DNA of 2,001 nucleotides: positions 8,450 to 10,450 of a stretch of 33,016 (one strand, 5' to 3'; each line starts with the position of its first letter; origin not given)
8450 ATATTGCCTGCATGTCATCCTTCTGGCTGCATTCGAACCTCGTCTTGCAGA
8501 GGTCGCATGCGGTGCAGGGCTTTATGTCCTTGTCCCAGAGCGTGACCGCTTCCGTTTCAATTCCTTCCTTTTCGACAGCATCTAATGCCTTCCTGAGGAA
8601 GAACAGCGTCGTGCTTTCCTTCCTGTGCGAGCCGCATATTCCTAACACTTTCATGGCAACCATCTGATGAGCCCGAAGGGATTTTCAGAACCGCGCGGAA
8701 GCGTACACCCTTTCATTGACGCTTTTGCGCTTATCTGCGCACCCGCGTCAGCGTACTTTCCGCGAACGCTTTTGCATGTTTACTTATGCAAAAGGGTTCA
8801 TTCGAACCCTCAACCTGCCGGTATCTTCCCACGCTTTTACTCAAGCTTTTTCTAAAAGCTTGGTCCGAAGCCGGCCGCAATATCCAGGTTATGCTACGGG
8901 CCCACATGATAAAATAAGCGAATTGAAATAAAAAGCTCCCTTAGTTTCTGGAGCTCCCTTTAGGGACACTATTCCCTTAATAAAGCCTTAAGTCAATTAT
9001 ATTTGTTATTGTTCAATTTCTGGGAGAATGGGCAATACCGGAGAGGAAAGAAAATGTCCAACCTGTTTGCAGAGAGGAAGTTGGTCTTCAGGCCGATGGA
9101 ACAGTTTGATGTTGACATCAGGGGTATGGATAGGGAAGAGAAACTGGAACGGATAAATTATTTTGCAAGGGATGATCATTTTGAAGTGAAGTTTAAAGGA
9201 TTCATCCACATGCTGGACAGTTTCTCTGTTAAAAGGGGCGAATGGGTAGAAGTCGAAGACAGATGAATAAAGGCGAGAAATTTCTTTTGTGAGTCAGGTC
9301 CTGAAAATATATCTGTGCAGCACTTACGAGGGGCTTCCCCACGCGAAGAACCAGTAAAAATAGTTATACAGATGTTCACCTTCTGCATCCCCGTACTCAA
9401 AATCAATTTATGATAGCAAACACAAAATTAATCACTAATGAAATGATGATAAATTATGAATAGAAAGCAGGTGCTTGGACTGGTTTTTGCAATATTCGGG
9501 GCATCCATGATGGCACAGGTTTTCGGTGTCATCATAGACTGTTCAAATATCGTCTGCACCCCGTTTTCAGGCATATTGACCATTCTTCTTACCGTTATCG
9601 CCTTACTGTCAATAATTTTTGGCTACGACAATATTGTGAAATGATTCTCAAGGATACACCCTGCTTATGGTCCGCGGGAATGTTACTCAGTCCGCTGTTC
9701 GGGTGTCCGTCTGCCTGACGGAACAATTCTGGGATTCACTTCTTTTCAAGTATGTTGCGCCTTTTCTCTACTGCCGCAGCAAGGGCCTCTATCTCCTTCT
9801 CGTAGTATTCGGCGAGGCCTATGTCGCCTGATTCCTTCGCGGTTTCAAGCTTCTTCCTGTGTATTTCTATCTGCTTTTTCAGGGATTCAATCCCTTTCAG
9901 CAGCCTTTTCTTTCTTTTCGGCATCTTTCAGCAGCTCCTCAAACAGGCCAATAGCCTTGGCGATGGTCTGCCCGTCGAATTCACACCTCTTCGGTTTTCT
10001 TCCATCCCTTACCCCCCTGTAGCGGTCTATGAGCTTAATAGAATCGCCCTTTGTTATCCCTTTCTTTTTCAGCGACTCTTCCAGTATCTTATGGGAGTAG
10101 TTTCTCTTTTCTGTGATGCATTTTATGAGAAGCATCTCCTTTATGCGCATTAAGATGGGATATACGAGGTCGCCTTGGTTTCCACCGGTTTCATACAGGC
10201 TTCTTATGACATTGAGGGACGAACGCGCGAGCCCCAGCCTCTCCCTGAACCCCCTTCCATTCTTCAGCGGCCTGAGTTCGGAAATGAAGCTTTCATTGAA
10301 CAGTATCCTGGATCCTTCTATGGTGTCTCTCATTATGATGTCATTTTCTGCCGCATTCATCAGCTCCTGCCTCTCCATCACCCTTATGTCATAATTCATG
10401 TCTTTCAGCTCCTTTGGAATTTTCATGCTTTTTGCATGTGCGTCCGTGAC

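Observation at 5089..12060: Recurrent architecture: recombinase-less ~1.1 kb NTase/HEPN cassettes inserted at the 3' ends of protein-coding genes, each with a replacement gene tail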

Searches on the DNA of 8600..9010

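Call 79: search_rna_families(source=window, start=8600, end=9010, threshold=evalue, max_evalue=1, show_alignments=1)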
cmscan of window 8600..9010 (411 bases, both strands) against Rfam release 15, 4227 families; matches with E-value up to 1: 0.
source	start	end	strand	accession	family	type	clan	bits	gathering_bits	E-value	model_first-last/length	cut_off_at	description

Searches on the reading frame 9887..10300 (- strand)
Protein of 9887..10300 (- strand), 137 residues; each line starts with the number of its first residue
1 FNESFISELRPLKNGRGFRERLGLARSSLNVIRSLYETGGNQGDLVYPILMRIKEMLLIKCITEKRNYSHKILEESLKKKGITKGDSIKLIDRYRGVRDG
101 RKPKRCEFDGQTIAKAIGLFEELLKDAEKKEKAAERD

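Call 87: search_protein_families(library=pfam, proteins=[window:9887-10300:-], max_evalue=5)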
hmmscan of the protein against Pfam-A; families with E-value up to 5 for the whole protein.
window:9887-10300:- (137 aa): 1 family
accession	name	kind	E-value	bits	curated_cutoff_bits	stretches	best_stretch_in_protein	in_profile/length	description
PF09269.16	DUF1967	-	0.014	15.9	27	1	73-92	46-65/70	Domain of unknown function (DUF1967)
